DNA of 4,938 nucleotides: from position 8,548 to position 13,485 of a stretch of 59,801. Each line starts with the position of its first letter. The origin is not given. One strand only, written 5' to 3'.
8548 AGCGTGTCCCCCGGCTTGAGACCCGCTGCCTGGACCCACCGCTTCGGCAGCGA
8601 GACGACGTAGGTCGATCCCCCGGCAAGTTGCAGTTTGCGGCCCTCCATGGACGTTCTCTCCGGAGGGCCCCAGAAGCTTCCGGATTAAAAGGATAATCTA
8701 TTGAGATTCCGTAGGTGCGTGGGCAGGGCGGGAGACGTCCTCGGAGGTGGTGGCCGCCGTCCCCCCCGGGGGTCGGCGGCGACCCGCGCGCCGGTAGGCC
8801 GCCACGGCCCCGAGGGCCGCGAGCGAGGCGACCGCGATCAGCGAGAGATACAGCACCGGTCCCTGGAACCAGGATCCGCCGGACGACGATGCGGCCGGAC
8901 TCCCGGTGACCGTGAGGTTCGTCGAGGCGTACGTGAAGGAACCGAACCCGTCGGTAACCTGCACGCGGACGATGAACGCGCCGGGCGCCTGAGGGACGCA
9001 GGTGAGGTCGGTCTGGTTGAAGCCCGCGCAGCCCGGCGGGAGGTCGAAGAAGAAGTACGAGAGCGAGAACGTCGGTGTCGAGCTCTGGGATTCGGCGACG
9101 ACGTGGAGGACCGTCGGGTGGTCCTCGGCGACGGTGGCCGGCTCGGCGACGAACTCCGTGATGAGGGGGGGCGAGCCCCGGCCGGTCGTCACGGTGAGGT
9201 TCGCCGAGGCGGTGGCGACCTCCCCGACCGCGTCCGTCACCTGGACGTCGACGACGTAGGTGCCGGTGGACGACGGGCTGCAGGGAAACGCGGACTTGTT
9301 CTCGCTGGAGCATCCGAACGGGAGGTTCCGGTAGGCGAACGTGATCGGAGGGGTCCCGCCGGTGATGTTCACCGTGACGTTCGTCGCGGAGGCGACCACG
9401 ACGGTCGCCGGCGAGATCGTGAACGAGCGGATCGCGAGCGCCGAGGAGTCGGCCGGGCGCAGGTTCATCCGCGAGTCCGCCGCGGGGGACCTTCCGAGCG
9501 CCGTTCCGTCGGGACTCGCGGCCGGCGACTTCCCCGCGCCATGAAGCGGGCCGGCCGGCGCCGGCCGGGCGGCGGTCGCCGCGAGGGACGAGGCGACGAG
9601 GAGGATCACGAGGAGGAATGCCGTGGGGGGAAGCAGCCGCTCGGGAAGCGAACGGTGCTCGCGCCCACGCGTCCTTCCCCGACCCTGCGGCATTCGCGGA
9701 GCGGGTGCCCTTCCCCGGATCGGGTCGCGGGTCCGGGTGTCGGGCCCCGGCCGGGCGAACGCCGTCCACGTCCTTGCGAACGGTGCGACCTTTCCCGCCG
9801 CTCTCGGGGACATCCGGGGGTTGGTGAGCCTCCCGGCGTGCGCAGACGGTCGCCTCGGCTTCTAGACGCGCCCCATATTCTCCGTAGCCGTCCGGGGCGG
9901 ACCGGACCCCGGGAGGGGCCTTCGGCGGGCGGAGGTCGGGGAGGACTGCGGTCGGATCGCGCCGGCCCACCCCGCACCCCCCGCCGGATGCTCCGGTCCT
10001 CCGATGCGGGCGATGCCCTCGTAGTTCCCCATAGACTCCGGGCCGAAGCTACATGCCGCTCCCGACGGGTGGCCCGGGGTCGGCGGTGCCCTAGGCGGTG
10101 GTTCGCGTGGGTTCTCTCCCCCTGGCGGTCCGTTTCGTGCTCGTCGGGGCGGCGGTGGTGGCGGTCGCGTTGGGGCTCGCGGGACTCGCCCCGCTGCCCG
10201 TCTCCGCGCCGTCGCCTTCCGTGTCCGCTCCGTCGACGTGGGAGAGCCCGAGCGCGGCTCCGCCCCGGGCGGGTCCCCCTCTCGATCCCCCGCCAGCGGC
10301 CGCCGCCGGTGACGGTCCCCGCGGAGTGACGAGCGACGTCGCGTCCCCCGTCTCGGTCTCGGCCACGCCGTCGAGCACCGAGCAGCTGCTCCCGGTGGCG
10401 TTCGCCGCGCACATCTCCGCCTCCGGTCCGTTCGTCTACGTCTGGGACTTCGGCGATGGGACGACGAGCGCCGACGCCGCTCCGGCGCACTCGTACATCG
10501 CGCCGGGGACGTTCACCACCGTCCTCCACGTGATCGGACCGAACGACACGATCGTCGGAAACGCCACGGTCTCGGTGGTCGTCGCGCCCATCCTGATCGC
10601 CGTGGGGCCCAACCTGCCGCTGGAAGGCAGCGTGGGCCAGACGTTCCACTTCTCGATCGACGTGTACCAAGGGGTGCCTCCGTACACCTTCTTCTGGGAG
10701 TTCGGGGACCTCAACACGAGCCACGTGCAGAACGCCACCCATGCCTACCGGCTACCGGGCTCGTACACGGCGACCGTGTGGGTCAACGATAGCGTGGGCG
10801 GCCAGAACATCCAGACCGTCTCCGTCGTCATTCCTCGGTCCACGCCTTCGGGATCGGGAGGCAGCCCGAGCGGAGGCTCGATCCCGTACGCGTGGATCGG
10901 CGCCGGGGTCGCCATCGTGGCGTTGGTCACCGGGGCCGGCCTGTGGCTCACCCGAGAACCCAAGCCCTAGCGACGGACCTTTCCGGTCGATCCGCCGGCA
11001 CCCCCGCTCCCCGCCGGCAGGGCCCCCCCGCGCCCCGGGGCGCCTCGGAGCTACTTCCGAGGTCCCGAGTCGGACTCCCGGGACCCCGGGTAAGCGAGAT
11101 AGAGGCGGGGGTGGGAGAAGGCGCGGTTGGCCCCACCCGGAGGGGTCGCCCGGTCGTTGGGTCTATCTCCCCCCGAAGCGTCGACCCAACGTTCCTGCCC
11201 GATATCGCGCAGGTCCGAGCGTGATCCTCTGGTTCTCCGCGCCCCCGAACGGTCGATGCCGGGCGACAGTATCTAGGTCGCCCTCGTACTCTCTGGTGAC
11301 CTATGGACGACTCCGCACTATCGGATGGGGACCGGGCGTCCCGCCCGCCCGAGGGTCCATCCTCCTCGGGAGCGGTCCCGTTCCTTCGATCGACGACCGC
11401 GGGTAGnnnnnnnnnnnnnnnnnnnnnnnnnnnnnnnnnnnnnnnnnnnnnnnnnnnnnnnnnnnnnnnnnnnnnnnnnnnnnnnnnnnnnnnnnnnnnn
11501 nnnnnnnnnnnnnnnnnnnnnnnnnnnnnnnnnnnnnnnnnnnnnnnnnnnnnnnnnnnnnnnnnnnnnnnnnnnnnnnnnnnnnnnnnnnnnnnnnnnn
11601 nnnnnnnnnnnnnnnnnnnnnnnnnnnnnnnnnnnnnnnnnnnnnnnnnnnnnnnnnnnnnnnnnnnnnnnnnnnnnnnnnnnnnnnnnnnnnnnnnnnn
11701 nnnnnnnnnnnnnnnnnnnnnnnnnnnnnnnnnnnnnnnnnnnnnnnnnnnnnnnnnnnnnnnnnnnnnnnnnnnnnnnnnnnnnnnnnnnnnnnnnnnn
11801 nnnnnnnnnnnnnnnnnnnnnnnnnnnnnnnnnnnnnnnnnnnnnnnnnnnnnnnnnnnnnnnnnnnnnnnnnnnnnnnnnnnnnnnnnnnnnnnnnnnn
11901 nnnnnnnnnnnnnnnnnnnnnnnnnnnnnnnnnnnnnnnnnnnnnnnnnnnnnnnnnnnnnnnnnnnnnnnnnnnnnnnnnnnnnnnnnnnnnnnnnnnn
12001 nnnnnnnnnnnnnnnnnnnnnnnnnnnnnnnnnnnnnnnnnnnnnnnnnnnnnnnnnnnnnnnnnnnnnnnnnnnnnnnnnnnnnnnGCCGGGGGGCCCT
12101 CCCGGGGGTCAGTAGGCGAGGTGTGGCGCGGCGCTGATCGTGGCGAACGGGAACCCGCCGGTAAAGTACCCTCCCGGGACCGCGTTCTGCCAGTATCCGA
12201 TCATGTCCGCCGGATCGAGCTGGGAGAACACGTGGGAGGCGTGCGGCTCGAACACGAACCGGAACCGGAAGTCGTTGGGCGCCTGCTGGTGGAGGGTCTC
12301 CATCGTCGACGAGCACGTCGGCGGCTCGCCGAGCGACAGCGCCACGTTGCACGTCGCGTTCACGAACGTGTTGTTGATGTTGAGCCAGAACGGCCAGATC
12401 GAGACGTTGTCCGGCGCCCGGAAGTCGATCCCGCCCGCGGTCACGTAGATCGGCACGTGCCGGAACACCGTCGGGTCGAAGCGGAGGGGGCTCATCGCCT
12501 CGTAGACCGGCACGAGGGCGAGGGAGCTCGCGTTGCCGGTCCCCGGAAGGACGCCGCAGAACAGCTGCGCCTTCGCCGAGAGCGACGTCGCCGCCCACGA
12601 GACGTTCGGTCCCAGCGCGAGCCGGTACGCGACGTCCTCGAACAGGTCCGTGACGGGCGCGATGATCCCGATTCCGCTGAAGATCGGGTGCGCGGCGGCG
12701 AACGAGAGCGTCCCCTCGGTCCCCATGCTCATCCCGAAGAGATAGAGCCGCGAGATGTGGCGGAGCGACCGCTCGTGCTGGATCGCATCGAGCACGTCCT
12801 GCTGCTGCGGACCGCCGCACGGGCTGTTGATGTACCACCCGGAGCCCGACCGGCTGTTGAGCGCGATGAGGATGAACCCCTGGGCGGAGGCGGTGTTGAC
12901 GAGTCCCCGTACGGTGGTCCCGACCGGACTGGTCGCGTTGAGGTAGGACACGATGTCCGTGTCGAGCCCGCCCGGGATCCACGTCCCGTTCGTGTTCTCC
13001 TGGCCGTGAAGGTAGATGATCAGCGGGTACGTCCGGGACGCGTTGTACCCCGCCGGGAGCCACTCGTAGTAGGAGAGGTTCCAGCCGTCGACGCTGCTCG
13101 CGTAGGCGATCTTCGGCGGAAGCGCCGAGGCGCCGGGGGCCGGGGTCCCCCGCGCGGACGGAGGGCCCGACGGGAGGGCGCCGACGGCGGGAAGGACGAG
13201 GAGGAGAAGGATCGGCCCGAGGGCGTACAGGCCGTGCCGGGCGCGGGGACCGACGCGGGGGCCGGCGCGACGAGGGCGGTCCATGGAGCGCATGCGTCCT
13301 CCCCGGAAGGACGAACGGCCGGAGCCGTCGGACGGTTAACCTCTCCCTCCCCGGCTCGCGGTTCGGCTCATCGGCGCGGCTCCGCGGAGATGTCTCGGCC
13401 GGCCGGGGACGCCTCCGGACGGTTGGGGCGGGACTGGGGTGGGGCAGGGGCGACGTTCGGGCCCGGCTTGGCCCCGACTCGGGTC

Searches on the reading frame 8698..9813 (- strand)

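Call 6: search_protein_families(library=pfam, proteins=[window:8698-9813:-], max_evalue=0.01)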
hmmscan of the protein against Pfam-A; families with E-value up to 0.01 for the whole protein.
window:8698-9813:- (371 aa): 2 families
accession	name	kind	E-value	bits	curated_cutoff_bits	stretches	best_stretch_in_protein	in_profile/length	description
PF00801.26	PKD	-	4.3e-06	27.1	23.5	1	131-202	2-75/80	PKD domain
PF22352.2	K319L-like_PKD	-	0.0043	17.5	27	0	171-208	47-84/84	K319L-like, PKD domain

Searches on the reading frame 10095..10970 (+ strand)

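Call 27: search_protein_families(library=pfam, proteins=[window:10095-10970:+], max_evalue=0.001)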
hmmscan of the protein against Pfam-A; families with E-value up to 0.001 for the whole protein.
window:10095-10970:+ (291 aa): 2 families
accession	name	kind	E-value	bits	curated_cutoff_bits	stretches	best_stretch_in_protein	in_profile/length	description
PF18911.6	PKD_4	-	1.1e-24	86.7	27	2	180-244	16-83/85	PKD domain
PF00801.26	PKD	-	7.8e-17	61.5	23.5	2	87-146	3-65/80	PKD domain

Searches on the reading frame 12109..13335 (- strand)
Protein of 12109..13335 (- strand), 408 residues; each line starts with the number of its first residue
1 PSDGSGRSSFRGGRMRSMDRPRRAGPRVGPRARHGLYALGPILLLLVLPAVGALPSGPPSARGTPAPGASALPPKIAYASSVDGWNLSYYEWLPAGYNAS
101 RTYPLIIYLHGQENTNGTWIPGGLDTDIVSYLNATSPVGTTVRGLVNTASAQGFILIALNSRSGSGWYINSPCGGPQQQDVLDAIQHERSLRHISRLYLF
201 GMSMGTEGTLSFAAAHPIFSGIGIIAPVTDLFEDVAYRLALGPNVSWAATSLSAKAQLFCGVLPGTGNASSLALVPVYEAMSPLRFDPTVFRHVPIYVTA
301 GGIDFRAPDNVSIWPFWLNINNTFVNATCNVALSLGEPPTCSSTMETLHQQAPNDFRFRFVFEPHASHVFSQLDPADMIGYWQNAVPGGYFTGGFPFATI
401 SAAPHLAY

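Call 27: search_protein_families(library=pfam, proteins=[window:12109-13335:-], max_evalue=0.001)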
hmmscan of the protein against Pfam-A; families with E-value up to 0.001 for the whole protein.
window:12109-13335:- (408 aa): 1 family
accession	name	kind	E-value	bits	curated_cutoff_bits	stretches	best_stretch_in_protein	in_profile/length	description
PF00756.26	Esterase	-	0.00085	19.6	22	0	90-248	11-158/251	Putative esterase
